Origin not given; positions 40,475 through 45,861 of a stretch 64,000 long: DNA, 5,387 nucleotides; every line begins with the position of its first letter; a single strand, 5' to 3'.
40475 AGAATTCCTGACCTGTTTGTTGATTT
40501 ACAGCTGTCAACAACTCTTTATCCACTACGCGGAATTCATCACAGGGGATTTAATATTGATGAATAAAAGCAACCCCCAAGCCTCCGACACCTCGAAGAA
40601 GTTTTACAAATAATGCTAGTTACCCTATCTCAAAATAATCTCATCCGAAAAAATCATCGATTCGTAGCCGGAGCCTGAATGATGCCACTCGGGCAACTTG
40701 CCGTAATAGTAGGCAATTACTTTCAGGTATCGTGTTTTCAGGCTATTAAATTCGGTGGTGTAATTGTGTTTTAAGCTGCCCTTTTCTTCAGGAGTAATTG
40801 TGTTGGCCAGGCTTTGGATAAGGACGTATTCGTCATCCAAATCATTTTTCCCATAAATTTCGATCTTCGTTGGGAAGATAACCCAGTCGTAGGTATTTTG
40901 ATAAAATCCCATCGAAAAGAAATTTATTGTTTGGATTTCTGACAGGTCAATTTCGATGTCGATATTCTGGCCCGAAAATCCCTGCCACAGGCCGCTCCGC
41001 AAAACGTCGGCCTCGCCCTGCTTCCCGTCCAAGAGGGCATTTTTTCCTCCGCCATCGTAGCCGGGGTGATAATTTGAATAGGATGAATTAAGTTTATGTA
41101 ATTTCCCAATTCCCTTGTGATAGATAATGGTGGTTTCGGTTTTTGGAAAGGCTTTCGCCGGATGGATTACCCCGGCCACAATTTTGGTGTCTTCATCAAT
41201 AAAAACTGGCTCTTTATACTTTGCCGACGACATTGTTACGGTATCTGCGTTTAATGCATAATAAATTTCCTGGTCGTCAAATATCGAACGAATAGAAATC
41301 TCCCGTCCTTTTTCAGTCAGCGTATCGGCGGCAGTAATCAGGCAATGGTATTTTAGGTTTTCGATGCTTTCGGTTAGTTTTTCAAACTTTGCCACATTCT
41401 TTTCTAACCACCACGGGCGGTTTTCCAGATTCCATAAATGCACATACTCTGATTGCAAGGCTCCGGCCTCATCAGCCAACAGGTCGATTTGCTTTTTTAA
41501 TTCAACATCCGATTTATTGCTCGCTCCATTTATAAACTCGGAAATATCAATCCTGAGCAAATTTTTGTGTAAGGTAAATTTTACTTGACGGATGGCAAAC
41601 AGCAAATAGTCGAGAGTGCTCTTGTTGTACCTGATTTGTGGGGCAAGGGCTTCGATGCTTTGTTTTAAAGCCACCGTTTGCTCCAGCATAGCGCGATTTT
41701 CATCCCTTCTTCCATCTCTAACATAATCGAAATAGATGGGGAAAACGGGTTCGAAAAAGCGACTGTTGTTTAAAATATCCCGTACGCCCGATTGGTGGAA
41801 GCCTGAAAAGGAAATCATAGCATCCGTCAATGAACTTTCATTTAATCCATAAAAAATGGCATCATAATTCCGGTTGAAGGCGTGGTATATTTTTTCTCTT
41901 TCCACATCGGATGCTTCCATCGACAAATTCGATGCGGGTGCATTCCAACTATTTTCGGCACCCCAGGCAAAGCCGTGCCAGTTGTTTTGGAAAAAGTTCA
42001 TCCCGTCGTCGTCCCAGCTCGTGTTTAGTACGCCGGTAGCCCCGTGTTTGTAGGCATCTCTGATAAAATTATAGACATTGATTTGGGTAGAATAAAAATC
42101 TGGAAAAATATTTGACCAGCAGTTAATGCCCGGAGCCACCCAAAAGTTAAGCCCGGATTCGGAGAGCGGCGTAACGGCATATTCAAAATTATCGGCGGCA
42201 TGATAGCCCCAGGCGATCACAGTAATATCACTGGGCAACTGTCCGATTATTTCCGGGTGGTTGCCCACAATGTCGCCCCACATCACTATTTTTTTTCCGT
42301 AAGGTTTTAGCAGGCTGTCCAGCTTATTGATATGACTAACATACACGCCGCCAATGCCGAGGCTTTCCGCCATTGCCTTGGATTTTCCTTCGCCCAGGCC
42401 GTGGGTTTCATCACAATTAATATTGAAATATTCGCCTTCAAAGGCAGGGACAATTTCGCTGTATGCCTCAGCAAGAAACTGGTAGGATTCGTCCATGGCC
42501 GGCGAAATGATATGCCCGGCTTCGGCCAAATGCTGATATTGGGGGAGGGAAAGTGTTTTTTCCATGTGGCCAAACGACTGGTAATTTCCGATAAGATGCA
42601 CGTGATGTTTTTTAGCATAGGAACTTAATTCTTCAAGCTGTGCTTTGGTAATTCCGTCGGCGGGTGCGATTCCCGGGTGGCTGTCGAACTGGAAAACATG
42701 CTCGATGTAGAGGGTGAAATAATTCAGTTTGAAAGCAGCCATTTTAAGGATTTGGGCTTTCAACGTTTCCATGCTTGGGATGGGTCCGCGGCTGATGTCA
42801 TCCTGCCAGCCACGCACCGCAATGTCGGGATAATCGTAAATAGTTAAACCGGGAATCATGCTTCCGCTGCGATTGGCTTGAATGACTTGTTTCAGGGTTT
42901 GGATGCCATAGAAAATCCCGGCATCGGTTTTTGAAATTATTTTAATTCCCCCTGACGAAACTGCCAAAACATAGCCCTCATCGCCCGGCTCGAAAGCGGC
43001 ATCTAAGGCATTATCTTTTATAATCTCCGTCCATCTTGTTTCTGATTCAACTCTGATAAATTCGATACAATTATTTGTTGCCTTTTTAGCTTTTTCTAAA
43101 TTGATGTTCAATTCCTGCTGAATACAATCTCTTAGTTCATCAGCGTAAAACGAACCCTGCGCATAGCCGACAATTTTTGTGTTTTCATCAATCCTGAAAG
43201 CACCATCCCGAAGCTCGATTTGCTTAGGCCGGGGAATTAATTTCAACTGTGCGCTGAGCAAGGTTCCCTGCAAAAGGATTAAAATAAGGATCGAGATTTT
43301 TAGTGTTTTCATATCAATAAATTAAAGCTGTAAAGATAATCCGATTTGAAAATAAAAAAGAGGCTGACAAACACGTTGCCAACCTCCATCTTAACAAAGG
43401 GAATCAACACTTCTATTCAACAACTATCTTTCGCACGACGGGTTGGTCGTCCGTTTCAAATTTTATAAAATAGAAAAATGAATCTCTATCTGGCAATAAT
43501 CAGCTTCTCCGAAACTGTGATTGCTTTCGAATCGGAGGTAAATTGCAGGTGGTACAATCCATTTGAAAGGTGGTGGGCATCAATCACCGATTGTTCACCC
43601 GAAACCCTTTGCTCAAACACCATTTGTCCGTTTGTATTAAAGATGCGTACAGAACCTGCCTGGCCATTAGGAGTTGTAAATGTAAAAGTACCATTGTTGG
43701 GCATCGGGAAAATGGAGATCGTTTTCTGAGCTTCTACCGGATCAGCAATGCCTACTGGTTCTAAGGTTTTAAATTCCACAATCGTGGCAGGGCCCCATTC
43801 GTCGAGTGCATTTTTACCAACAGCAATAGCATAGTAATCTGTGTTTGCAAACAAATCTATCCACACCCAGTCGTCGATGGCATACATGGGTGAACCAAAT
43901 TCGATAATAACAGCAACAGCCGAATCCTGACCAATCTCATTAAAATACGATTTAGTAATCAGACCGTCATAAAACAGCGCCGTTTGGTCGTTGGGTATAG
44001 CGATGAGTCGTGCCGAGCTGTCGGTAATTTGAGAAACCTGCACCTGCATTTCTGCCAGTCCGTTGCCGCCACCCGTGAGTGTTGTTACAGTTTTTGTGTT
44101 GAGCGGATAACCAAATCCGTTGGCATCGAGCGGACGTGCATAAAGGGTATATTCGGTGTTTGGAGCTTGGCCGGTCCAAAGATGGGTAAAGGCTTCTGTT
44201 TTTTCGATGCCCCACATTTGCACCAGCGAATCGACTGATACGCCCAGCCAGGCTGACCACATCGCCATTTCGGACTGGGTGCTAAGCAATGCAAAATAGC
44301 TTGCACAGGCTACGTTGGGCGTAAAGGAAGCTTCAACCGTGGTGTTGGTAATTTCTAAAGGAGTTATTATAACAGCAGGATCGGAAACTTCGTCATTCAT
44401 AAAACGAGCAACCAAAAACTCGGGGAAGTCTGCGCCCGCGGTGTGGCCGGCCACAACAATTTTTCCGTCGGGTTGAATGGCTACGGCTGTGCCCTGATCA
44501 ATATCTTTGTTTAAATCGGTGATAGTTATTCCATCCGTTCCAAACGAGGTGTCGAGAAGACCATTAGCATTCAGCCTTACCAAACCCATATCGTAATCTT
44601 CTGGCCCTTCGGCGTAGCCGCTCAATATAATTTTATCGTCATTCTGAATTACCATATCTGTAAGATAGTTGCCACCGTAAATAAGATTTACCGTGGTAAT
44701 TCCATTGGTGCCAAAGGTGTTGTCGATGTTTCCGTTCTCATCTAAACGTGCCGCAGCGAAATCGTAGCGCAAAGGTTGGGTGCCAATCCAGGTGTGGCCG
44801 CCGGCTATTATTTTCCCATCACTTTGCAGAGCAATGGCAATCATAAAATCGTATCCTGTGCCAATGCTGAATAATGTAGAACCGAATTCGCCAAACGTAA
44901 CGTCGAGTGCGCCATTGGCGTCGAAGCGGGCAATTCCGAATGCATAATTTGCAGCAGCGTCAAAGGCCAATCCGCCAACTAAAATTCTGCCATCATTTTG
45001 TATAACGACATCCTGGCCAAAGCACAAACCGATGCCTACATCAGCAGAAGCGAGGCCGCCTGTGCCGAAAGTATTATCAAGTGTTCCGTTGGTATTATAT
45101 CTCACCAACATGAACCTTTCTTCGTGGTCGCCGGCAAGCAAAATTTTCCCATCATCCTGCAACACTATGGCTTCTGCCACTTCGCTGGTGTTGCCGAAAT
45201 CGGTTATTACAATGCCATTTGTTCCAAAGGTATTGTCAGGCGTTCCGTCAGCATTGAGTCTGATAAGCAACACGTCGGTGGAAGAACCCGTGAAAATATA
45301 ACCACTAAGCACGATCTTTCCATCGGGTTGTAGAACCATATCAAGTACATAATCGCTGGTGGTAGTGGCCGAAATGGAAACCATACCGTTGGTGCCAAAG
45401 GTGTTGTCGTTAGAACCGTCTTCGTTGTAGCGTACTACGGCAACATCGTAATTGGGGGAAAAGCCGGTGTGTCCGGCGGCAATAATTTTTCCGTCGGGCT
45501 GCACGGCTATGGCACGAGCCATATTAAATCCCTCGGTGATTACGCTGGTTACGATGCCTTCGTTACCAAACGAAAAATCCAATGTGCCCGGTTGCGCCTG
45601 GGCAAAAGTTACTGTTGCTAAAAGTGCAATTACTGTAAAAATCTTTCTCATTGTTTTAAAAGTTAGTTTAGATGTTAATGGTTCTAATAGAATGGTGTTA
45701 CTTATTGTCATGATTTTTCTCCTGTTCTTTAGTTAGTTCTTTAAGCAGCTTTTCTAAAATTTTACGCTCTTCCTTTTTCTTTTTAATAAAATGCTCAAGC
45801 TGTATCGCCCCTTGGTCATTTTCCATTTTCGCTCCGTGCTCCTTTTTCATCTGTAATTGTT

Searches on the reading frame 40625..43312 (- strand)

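Call 47: search_protein_families(library=pfam, proteins=[window:40625-43312:-], max_evalue=0.00001)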
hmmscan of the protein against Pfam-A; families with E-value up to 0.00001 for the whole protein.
window:40625-43312:- (895 aa): 2 families
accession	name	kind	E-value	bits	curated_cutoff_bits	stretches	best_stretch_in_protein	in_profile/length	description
PF02838.20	Glyco_hydro_20b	-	3.1e-23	83.3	26.1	1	23-161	2-124/124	Glycosyl hydrolase family 20, domain 2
PF00728.28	Glyco_hydro_20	-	1.9e-09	37.8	22.3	1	167-372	4-243/348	Glycosyl hydrolase family 20, catalytic domain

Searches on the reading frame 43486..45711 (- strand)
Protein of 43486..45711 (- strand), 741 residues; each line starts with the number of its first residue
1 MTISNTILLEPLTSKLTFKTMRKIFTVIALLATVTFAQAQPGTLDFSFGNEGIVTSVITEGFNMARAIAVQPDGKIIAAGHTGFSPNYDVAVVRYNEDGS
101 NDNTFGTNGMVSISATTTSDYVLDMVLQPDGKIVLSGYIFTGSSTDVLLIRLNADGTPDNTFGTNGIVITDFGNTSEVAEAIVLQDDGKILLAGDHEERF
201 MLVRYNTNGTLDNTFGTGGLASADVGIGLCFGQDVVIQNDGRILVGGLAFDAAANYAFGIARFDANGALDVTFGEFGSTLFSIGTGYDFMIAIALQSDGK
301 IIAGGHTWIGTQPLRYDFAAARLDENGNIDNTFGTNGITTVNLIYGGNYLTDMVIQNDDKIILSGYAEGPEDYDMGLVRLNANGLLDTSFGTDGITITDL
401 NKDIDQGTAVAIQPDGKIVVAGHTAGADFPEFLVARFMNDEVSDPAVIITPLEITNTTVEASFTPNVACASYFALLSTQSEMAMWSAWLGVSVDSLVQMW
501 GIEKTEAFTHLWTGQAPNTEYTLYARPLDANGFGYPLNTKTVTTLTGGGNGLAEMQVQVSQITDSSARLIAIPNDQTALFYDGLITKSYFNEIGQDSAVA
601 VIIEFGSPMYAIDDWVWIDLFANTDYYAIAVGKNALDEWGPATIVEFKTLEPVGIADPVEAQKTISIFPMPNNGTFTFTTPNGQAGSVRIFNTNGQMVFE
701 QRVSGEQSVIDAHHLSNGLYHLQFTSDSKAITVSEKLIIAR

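Call 47: search_protein_families(library=pfam, proteins=[window:43486-45711:-], max_evalue=0.00001)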
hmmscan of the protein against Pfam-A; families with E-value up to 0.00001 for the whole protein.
window:43486-45711:- (741 aa): 2 families
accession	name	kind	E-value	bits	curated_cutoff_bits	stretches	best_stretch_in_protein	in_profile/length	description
PF17164.10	DUF5122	-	1.2e-64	214.7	27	5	128-162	1-36/36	Domain of unknown function (DUF5122) beta-propeller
PF18962.6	Por_Secre_tail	-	6e-11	42.9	27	1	667-739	1-75/75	Secretion system C-terminal sorting domain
